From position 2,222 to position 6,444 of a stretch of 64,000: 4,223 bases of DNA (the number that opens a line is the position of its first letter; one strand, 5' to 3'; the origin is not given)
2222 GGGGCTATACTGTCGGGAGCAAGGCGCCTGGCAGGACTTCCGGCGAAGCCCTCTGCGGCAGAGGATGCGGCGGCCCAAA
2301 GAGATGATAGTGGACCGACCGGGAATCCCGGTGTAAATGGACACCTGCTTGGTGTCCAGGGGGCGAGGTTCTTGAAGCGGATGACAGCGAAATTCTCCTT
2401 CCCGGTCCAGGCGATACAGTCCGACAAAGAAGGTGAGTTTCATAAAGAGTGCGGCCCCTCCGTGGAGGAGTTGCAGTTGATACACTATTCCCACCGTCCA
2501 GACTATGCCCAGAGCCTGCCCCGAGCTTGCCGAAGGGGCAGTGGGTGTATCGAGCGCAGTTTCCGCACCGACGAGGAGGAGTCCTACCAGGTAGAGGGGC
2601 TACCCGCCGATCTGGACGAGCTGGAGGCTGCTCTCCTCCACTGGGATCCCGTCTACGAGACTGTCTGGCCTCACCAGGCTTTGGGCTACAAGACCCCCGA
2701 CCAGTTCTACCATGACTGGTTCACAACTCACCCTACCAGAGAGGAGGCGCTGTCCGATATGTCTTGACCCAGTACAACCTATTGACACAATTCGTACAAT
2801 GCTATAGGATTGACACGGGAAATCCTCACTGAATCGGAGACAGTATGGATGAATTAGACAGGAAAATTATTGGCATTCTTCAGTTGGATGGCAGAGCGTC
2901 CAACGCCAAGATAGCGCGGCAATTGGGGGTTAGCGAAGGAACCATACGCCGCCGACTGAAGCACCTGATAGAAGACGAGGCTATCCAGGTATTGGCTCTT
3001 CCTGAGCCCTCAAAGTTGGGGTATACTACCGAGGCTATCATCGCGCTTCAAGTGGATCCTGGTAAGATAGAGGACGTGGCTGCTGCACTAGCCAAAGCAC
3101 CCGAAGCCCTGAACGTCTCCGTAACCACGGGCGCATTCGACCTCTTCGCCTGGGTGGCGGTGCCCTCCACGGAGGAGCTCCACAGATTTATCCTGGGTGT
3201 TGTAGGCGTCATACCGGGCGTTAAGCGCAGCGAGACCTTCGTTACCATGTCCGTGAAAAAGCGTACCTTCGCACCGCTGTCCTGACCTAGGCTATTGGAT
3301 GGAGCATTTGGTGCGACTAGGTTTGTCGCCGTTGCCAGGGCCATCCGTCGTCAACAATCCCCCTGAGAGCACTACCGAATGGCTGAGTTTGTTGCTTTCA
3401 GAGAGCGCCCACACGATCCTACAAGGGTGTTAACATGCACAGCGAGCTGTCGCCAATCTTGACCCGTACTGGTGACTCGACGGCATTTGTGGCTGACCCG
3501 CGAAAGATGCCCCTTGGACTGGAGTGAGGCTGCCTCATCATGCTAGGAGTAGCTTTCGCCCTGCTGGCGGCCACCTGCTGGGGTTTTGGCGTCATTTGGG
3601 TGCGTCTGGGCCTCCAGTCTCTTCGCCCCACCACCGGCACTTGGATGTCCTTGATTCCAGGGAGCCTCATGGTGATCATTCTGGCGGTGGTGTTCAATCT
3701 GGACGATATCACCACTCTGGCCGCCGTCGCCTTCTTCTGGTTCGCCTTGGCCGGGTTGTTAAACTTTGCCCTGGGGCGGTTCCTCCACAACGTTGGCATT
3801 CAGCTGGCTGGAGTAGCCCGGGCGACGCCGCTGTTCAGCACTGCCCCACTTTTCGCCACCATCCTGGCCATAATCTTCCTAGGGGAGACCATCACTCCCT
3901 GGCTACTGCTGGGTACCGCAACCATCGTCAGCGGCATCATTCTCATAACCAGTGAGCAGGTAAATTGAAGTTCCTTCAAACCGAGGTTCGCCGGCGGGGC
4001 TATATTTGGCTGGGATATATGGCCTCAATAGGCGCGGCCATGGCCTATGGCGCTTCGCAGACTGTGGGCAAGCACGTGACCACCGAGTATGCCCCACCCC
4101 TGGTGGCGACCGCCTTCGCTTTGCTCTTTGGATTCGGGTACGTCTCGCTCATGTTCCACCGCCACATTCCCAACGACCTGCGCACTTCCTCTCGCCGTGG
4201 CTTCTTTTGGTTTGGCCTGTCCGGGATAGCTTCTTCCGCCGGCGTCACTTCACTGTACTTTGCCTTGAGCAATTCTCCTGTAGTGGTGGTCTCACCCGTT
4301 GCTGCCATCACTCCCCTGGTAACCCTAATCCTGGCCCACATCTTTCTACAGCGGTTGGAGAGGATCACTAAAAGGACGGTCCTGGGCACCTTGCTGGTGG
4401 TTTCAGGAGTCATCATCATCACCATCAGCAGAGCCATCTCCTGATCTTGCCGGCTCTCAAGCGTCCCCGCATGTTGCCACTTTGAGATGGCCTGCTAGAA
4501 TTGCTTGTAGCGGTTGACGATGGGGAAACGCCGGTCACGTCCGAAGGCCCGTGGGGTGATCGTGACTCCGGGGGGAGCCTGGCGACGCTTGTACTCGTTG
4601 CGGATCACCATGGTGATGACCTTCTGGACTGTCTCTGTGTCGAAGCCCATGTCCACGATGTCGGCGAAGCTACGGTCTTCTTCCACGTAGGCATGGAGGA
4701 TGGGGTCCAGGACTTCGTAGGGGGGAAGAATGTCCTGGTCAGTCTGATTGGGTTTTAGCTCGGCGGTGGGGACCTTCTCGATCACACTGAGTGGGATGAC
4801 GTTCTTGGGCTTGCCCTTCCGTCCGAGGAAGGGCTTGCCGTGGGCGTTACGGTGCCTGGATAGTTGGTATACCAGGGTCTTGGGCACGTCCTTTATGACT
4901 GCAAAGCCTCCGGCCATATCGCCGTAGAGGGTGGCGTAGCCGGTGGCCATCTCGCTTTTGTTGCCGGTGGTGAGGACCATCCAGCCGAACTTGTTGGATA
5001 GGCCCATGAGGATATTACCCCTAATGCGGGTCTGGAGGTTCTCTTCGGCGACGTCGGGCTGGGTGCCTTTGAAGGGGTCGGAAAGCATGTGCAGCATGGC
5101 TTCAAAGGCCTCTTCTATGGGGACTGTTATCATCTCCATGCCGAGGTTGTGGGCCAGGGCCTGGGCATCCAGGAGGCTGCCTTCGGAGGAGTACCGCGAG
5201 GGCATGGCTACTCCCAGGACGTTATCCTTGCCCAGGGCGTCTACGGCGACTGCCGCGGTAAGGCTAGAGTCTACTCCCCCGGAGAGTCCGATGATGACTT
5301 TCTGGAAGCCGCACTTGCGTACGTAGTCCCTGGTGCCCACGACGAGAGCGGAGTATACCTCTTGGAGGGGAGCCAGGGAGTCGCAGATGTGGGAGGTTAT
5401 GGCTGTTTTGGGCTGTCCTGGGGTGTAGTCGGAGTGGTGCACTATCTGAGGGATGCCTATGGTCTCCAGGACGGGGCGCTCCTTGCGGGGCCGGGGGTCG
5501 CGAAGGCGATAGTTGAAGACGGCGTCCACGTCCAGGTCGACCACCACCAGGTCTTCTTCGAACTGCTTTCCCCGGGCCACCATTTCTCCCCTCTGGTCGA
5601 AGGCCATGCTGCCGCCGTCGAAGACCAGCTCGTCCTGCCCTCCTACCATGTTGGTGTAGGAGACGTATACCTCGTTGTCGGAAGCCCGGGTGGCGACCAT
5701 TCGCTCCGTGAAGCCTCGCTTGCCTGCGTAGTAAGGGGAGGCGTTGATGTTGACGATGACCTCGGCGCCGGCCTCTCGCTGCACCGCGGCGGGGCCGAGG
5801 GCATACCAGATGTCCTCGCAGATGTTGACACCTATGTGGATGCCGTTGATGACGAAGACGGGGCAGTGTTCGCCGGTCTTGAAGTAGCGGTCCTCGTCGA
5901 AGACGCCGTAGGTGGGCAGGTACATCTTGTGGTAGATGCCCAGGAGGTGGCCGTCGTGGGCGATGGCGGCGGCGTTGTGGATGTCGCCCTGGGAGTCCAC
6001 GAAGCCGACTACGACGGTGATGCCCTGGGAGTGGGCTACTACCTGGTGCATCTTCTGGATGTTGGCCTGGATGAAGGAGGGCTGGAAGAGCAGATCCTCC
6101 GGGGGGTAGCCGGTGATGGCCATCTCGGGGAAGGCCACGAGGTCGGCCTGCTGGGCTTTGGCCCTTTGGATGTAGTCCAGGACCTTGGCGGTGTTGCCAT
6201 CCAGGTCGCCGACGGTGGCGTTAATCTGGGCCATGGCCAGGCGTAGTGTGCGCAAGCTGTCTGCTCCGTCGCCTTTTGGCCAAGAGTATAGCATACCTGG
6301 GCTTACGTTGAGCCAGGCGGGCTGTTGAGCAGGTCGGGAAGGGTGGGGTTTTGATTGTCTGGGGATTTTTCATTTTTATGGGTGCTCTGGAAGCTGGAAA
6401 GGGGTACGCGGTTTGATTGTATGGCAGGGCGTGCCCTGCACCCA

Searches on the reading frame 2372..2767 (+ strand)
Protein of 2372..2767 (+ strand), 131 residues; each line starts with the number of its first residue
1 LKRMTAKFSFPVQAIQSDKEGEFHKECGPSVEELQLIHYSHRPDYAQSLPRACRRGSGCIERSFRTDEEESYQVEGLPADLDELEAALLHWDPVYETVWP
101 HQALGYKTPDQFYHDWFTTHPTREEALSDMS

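Call 67: search_protein_families(library=pfam, proteins=[window:2372-2767:+], max_evalue=0.001)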
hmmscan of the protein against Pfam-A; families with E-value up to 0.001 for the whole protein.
window:2372-2767:+ (131 aa): 1 family
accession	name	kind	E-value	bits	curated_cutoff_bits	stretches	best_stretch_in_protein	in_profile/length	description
PF13683.12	rve_3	-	2.9e-07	30.6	26.5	1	58-109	17-67/67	Integrase core domain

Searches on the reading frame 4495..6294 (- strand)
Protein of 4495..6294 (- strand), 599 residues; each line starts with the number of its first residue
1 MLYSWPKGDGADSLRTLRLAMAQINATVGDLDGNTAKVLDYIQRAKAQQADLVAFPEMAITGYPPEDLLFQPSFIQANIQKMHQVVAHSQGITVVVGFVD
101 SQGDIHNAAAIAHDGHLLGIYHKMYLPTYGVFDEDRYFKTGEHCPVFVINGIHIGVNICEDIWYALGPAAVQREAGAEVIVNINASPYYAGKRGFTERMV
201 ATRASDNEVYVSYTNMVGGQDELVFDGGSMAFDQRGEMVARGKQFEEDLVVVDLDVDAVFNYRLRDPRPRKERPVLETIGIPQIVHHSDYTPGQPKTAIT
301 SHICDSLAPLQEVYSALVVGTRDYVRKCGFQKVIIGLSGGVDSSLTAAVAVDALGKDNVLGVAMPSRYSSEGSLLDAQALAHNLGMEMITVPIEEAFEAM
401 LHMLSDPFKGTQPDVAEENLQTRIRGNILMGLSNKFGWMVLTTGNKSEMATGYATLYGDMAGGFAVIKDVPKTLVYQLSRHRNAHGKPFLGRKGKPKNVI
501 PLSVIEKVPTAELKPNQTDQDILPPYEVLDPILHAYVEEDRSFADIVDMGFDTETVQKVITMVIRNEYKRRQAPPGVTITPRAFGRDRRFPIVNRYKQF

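Call 67: search_protein_families(library=pfam, proteins=[window:4495-6294:-], max_evalue=0.001)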
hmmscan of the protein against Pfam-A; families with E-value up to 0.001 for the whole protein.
window:4495-6294:- (599 aa): 3 families
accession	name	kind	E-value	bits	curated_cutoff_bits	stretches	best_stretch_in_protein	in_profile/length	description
PF02540.23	NAD_synthase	-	6.7e-75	251.8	21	1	315-573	3-242/242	NAD synthase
PF00795.27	CN_hydrolase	-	1.3e-40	139.9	23.2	1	18-259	1-251/256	Carbon-nitrogen hydrolase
PF03054.22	tRNA_Me_trans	-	0.00022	21.4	20.6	1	331-399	1-78/202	tRNA methyl transferase HUP domain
